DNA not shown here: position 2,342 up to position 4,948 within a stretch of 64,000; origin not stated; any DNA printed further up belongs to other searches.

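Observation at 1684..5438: Divergent three-gene cassette around an ATP-grasp::PLP-decarboxylase fusion, with cupin-oxygenase-like and transglutaminase-fold-like partners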

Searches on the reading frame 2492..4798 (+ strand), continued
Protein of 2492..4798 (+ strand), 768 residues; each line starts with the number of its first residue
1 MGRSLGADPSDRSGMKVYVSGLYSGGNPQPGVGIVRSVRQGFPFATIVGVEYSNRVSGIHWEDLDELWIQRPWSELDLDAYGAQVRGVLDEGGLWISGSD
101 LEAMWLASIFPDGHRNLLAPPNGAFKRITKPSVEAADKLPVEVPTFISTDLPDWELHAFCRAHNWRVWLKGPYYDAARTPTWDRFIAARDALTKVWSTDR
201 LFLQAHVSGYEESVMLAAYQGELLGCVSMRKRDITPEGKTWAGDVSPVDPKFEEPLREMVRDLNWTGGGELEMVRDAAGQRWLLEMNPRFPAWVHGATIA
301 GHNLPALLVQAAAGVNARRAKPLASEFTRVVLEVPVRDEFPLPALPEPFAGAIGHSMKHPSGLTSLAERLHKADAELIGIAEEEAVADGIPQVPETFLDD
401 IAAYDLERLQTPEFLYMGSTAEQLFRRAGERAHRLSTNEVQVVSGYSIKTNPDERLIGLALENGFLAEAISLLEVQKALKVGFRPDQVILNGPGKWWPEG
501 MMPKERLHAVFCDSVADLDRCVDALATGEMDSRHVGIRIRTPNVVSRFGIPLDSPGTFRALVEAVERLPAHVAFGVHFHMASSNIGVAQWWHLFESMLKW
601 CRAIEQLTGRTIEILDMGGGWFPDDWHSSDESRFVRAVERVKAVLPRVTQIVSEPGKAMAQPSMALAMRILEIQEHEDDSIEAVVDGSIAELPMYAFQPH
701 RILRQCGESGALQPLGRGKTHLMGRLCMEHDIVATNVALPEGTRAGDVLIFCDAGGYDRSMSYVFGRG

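Call 57: search_solved_structures(query=A3, max_evalue=0.001, show_alignments=4)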
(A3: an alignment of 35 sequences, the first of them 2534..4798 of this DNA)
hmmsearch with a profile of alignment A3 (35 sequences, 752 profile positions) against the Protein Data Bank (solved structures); distinct sequences matched with E-value up to 0.001: 56.
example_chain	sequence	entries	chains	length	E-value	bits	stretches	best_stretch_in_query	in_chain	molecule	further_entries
7kh2_A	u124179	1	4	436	5e-50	173.6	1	380-746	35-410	N-citrylornithine decarboxylase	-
2p3e_A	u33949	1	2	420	9.2e-39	136.3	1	392-746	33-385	Diaminopimelate decarboxylase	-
2yxx_A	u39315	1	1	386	1.2e-36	129.3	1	387-746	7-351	Diaminopimelate decarboxylase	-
2j66_A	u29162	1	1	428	1.7e-35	125.5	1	414-743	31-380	BTRK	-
7ru7_A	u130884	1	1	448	1.7e-35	125.5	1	414-743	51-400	L-glutamyl-[BtrI acyl-carrier protein] decarboxylase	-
1twi_A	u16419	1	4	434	4.1e-35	124.3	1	388-746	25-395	Diaminopimelate decarboxylase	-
1tuf_A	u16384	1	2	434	4.1e-35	124.3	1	388-746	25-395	Diaminopimelate decarboxylase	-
2qgh_A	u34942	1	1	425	1.3e-34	122.6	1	388-746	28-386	Diaminopimelate decarboxylase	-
3c5q_A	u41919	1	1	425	1.3e-34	122.6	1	388-746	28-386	Diaminopimelate decarboxylase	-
6n2a_A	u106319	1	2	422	3.1e-34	121.4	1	382-745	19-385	Diaminopimelate decarboxylase 1, chloroplastic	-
6n2f_A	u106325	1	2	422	2.6e-33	118.3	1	382-745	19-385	Diaminopimelate decarboxylase 2, chloroplastic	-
4xg1_A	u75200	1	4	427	2.7e-31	111.6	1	389-745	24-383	Diaminopimelate decarboxylase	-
3n2b_A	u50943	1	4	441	1.8e-29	105.6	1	387-745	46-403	Diaminopimelate decarboxylase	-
3vab_A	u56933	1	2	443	9e-29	103.3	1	386-742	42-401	Diaminopimelate decarboxylase 1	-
6knh_A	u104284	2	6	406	1.5e-27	99.2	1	419-744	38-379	Probable diaminopimelate decarboxylase protein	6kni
2pn1_A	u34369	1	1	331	0.00022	22.6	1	63-300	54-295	Carbamoylphosphate synthase large subunit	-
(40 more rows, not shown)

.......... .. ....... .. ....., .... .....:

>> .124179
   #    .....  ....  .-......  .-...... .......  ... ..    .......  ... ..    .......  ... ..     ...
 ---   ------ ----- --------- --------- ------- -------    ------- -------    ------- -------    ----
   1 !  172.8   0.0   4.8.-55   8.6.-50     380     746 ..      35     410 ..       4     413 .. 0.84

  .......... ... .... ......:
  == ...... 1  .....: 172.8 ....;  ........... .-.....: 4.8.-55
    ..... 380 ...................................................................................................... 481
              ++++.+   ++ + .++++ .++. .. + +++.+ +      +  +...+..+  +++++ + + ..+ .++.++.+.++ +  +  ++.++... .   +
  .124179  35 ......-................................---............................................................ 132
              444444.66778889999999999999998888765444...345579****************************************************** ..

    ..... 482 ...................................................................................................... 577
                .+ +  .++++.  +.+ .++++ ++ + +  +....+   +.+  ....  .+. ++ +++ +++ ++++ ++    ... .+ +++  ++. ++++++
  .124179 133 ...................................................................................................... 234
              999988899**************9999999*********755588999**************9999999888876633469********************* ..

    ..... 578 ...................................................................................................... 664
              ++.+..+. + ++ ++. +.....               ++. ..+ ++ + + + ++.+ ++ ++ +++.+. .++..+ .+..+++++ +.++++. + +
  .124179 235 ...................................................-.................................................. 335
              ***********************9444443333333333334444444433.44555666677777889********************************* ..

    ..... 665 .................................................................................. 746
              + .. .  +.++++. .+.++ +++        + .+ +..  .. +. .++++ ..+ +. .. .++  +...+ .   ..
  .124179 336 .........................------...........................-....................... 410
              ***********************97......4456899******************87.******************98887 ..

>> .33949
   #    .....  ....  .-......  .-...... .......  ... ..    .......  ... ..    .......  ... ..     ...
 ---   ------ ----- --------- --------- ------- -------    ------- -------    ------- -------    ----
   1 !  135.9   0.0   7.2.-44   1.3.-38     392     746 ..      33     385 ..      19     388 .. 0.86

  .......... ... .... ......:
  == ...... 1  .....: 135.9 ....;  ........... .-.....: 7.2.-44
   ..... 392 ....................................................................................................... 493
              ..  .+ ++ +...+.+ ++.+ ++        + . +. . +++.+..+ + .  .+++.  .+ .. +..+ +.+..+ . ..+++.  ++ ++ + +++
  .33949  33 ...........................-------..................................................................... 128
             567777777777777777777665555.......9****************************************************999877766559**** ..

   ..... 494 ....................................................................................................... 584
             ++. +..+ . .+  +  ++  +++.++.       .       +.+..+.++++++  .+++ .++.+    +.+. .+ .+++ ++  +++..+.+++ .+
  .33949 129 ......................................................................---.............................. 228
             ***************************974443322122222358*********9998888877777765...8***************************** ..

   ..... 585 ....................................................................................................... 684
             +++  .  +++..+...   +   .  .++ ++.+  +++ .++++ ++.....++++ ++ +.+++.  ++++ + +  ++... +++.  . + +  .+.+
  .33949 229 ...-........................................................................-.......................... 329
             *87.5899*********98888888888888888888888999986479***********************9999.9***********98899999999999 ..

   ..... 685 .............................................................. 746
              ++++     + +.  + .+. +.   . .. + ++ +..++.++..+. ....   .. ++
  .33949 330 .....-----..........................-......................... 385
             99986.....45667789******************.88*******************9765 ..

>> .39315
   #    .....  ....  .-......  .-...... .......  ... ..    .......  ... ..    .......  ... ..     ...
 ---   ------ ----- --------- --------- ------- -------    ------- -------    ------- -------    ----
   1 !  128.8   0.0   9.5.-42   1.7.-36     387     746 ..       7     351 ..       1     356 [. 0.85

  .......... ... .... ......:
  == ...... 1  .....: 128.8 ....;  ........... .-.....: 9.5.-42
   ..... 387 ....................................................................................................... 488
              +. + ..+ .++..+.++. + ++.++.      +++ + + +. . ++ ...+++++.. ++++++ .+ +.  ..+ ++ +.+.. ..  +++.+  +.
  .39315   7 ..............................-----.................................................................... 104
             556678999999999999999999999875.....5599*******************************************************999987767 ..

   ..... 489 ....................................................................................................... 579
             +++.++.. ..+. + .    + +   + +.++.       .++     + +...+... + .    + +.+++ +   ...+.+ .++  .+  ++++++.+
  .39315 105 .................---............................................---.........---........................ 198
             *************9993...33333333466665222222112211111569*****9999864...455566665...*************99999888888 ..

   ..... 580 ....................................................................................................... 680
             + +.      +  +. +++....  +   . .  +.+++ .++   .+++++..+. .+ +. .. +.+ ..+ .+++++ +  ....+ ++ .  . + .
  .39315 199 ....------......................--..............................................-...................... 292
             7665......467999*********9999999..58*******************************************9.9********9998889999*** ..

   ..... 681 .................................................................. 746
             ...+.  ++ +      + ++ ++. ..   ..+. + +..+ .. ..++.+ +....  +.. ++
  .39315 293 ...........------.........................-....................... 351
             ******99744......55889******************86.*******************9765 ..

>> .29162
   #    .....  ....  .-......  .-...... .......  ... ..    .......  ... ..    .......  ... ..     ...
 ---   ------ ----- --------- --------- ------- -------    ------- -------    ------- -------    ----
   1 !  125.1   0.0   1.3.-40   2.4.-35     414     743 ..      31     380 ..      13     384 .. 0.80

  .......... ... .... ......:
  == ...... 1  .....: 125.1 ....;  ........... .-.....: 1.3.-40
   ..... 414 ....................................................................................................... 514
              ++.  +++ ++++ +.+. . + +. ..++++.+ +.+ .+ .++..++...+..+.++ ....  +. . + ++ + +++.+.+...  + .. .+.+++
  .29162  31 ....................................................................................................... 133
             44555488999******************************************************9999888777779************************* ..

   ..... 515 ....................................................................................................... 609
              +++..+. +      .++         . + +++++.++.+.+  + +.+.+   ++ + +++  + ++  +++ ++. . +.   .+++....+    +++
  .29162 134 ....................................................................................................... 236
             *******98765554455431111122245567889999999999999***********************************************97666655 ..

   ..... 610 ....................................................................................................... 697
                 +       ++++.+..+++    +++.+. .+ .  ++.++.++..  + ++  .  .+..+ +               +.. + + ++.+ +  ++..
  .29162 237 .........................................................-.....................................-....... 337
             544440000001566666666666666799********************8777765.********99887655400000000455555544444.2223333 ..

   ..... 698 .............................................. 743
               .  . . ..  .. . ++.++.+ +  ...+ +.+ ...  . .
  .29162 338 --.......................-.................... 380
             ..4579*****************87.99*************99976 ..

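Call 58: search_protein_families(library=ncbifam, proteins=[L029:4135-5109:+, L140:4118-4912:+, L093:8913-9857:+, L142:8944-9915:+, L142:9918-10772:+, L142:4129-5910:+, L067:4152-4868:-, L001:12920-13375:+, L142:10775-11587:+, L161:10056-11453:+], max_evalue=0.001)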
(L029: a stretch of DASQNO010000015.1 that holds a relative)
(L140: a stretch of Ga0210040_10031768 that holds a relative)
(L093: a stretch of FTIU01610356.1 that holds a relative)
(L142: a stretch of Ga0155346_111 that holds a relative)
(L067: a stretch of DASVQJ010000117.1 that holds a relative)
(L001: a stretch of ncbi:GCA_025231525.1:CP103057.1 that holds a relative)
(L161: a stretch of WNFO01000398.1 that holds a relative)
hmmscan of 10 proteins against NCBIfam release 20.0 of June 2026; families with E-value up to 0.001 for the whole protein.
L029:4135-5109:+ (324 aa): 4 families
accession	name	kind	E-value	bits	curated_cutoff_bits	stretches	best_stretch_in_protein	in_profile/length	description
NF043003.1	ClavSyn_CS1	equivalog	1.5e-06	27.9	450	0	277-314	236-273/312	clavaminate synthase Cs1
NF041363.1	GntD_guanitoxin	equivalog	2.7e-06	26.9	345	1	272-314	265-307/341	guanitoxin biosynthesis L-enduracididine beta-hydroxylase GntD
TIGR02410.1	carnitine_TMLD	equivalog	8.6e-06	25.5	268.3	0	289-319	313-343/362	trimethyllysine dioxygenase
NF049936.1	TriMthamethphnDioxTmpA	equivalog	0.0008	18.3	400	0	287-315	310-338/366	2-trimethylaminoethylphosphonate dioxygenase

L140:4118-4912:+ (265 aa): 0 families

L093:8913-9857:+ (314 aa): 1 family
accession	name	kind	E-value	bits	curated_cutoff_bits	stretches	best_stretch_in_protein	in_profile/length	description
TIGR03441.1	urea_trans_yut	equivalog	2.7e-58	197.6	274.6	1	4-304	4-292/292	urea transporter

L142:8944-9915:+ (323 aa): 1 family
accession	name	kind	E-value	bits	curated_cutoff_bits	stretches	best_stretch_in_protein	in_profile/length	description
TIGR03441.1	urea_trans_yut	equivalog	2e-28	99.5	274.6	1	18-306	4-291/292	urea transporter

L142:9918-10772:+ (284 aa): 0 families

L142:4129-5910:+ (593 aa): 0 families

L067:4152-4868:- (239 aa): 0 families

L001:12920-13375:+ (151 aa): 1 family
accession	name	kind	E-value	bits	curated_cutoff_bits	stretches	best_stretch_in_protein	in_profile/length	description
NF002959.0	PRK03624.1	equivalog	7.9e-05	22.4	124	1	73-125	77-131/147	GNAT family acetyltransferase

L142:10775-11587:+ (270 aa): 0 families

L161:10056-11453:+ (465 aa): 0 families
